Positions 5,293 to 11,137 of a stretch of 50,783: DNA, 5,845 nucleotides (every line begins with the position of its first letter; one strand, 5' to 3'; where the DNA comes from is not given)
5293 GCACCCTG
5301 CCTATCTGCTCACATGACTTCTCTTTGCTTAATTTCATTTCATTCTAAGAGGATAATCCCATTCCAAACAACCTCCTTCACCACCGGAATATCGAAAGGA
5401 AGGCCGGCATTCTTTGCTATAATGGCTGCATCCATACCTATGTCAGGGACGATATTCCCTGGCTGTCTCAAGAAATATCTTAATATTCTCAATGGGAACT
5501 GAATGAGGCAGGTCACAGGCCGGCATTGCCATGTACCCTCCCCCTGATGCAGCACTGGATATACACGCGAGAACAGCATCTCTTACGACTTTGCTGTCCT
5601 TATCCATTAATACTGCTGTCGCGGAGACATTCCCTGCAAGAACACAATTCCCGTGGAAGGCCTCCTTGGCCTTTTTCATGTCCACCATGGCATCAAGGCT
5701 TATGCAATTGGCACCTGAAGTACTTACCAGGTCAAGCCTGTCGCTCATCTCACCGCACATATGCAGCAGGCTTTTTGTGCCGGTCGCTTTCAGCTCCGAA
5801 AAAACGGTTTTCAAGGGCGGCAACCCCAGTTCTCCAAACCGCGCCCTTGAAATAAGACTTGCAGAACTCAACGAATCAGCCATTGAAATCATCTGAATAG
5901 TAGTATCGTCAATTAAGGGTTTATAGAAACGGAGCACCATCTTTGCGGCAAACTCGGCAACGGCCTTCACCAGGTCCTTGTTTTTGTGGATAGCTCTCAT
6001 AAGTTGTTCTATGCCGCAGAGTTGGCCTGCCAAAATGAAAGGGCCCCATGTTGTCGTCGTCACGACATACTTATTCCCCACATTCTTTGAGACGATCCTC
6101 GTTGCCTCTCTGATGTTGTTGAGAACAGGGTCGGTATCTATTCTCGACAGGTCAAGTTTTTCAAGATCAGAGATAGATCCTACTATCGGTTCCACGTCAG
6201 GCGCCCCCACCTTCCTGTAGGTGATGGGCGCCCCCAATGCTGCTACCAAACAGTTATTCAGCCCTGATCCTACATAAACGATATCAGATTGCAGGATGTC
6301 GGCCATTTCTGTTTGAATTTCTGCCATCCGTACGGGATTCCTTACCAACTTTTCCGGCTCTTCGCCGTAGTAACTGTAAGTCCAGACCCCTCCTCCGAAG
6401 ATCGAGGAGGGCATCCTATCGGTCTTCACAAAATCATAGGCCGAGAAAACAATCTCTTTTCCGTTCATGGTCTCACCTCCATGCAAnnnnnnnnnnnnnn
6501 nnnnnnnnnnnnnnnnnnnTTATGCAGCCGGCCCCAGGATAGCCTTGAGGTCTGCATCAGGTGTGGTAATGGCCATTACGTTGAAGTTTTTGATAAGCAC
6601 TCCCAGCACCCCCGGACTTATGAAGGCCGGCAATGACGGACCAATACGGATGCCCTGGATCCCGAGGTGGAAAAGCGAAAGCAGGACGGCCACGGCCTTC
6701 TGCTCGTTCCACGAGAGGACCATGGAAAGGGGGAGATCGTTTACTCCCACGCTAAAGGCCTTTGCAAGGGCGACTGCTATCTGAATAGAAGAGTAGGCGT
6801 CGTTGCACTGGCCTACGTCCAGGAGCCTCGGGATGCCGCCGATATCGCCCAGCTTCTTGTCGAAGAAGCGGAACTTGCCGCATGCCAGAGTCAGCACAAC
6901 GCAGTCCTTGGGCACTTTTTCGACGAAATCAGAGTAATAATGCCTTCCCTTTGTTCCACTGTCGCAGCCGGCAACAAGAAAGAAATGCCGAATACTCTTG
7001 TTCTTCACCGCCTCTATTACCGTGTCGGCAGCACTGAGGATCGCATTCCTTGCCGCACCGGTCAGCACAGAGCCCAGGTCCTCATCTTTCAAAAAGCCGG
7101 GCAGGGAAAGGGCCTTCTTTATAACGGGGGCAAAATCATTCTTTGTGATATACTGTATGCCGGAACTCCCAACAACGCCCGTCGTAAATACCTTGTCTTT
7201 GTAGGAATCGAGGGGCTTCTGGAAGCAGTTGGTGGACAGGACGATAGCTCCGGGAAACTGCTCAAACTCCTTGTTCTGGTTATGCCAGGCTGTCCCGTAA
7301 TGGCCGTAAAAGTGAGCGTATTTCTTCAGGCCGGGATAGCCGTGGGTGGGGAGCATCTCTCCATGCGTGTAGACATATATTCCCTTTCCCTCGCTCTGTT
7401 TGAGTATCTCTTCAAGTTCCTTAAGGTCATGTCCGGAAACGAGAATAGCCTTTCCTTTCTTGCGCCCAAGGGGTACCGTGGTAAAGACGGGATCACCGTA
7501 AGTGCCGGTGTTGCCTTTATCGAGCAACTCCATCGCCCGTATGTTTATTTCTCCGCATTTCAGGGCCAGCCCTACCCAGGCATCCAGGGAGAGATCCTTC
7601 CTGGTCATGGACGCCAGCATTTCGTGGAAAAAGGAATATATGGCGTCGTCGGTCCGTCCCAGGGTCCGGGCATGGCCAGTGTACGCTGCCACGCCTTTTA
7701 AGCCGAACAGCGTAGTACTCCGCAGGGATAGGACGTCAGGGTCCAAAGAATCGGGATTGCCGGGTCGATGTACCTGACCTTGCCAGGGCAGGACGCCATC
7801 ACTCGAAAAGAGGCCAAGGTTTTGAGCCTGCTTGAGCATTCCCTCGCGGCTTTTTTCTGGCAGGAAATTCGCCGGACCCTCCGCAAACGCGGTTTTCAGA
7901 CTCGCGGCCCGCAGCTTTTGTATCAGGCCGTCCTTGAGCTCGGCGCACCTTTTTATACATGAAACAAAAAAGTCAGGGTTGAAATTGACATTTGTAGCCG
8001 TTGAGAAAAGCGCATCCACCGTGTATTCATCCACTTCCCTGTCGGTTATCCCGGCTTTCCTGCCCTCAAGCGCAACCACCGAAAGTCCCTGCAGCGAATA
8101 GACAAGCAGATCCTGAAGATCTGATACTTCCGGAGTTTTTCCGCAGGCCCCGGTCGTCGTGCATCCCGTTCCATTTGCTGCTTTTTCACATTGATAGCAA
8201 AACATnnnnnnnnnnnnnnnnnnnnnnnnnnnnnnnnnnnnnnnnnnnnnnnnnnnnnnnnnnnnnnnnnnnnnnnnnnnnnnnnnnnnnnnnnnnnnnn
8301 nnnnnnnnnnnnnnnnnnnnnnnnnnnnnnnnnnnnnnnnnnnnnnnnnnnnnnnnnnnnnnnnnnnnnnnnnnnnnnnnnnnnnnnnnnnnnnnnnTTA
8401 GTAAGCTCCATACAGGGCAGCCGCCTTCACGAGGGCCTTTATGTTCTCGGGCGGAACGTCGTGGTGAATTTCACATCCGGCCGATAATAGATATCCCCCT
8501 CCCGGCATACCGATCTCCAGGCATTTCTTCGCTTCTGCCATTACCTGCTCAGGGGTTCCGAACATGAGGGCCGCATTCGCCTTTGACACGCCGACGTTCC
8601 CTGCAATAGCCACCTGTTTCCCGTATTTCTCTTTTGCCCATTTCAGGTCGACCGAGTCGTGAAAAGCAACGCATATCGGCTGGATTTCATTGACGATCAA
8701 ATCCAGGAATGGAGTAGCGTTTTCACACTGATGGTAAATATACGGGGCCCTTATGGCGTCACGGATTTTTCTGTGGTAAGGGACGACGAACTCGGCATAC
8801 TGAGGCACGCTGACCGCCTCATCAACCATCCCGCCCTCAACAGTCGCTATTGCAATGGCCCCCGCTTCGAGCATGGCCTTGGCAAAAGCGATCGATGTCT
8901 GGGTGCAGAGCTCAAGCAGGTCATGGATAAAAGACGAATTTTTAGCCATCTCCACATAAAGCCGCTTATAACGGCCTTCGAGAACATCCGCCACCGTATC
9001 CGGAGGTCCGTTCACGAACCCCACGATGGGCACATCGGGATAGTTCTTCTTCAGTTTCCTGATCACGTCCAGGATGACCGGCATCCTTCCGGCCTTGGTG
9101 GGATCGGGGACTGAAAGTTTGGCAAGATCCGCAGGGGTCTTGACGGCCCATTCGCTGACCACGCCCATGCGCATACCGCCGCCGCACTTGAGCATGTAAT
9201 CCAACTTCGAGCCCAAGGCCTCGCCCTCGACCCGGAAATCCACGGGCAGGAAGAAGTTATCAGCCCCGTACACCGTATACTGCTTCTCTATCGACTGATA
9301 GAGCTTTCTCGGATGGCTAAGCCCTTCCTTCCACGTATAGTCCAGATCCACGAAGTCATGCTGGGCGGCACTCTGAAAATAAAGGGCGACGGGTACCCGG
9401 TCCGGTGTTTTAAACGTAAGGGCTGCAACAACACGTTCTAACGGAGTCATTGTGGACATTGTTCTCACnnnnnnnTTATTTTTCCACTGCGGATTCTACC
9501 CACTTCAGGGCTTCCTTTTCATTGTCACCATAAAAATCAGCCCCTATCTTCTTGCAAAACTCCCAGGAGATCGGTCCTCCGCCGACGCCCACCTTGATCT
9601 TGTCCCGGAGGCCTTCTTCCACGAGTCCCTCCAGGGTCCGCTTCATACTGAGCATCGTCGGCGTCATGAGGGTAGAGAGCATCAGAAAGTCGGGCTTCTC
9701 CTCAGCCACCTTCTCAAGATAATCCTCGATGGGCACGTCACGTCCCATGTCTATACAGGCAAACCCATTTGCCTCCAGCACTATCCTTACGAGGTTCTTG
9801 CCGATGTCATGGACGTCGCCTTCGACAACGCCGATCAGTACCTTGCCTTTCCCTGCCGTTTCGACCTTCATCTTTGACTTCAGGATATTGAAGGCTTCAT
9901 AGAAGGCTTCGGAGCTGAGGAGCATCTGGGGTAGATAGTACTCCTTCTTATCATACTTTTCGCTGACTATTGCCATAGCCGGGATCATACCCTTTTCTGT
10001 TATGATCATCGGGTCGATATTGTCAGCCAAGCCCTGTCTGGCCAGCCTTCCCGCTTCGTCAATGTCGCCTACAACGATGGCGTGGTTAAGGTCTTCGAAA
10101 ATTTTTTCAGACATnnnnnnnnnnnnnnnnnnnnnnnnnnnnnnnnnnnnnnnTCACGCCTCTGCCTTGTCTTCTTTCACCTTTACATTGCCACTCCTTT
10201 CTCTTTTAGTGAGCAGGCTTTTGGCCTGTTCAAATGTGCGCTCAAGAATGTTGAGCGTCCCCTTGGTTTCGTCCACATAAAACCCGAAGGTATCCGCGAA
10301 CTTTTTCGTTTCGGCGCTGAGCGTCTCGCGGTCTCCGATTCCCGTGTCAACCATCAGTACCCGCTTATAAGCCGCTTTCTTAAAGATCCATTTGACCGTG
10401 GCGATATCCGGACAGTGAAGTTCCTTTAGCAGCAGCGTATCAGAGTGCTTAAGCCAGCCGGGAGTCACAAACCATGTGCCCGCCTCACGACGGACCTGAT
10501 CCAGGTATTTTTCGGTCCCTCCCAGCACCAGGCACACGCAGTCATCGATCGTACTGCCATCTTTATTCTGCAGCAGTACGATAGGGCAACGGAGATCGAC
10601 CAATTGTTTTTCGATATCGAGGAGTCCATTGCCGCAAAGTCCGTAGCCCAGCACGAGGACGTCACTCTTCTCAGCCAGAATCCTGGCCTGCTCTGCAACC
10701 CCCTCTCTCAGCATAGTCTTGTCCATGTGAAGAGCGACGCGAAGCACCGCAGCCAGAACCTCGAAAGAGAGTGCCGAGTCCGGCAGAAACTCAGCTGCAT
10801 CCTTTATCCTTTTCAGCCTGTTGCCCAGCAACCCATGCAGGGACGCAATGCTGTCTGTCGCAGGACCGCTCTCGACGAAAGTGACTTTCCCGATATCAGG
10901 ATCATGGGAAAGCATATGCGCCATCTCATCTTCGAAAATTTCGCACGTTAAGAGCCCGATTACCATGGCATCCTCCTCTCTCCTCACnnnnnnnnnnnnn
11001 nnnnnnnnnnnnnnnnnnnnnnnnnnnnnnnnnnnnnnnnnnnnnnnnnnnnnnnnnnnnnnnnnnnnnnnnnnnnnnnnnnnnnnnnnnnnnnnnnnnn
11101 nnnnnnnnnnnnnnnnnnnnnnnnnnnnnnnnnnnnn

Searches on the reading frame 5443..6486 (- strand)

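Call 119: search_protein_families(library=pfam, proteins=[window:5443-6486:-], max_evalue=0.00001)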
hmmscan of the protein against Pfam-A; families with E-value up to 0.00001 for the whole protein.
window:5443-6486:- (347 aa): 1 family
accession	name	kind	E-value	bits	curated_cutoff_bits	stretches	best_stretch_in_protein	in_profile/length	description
PF01208.23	URO-D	-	2.3e-50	172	23.9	1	46-345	44-346/346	Uroporphyrinogen decarboxylase (URO-D)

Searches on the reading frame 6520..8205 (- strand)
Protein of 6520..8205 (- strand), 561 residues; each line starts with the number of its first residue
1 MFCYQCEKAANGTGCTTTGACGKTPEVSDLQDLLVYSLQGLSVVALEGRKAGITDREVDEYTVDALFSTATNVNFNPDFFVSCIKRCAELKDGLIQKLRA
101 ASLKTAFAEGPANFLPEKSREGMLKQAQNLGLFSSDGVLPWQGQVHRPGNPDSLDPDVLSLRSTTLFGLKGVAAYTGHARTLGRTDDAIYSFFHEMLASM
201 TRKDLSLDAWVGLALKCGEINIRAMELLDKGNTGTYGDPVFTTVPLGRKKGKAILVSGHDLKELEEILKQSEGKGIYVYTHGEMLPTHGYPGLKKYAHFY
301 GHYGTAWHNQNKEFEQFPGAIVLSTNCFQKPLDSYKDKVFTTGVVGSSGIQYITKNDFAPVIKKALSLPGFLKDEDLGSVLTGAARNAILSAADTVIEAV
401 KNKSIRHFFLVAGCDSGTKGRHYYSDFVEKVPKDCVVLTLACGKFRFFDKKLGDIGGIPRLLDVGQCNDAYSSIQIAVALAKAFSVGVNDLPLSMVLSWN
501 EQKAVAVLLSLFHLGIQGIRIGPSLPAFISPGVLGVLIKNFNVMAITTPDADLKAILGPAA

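Call 119: search_protein_families(library=pfam, proteins=[window:6520-8205:-], max_evalue=0.00001)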
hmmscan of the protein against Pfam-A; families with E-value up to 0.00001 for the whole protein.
window:6520-8205:- (561 aa): 1 family
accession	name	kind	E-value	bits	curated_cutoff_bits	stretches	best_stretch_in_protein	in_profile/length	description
PF03063.25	Prismane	-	1.3e-151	506.2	27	1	1-554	1-513/513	Prismane/CO dehydrogenase family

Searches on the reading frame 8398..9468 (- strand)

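Call 119: search_protein_families(library=pfam, proteins=[window:8398-9468:-], max_evalue=0.00001)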
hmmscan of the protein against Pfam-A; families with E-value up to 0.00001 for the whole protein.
window:8398-9468:- (356 aa): 1 family
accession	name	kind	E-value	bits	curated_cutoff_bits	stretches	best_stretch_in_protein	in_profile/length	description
PF01208.23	URO-D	-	4.9e-60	203.8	23.9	1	8-350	1-343/346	Uroporphyrinogen decarboxylase (URO-D)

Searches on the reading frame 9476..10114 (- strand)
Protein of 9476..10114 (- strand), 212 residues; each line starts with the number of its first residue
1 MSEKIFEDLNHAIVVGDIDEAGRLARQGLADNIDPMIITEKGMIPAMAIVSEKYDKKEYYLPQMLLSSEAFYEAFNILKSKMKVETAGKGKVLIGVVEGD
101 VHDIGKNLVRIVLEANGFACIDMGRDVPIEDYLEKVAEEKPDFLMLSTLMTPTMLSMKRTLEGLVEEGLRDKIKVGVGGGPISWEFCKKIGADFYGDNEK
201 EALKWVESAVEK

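Call 119: search_protein_families(library=pfam, proteins=[window:9476-10114:-], max_evalue=0.00001)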
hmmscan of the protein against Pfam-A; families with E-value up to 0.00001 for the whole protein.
window:9476-10114:- (212 aa): 2 families
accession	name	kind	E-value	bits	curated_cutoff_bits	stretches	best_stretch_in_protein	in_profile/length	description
PF02310.24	B12-binding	-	2.5e-23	82.7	32.1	1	90-203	1-120/121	B12 binding domain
PF02607.22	B12-binding_2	-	2.5e-18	66.5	23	1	6-79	2-74/74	B12 binding domain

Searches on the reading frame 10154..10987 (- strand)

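Call 119: search_protein_families(library=pfam, proteins=[window:10154-10987:-], max_evalue=0.00001)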
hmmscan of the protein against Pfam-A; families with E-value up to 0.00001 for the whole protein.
window:10154-10987:- (277 aa): 1 family
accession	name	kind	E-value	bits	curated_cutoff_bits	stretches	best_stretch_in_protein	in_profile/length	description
PF07796.16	DUF1638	-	4.9e-34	118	27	1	82-250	2-159/161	Protein of unknown function (DUF1638)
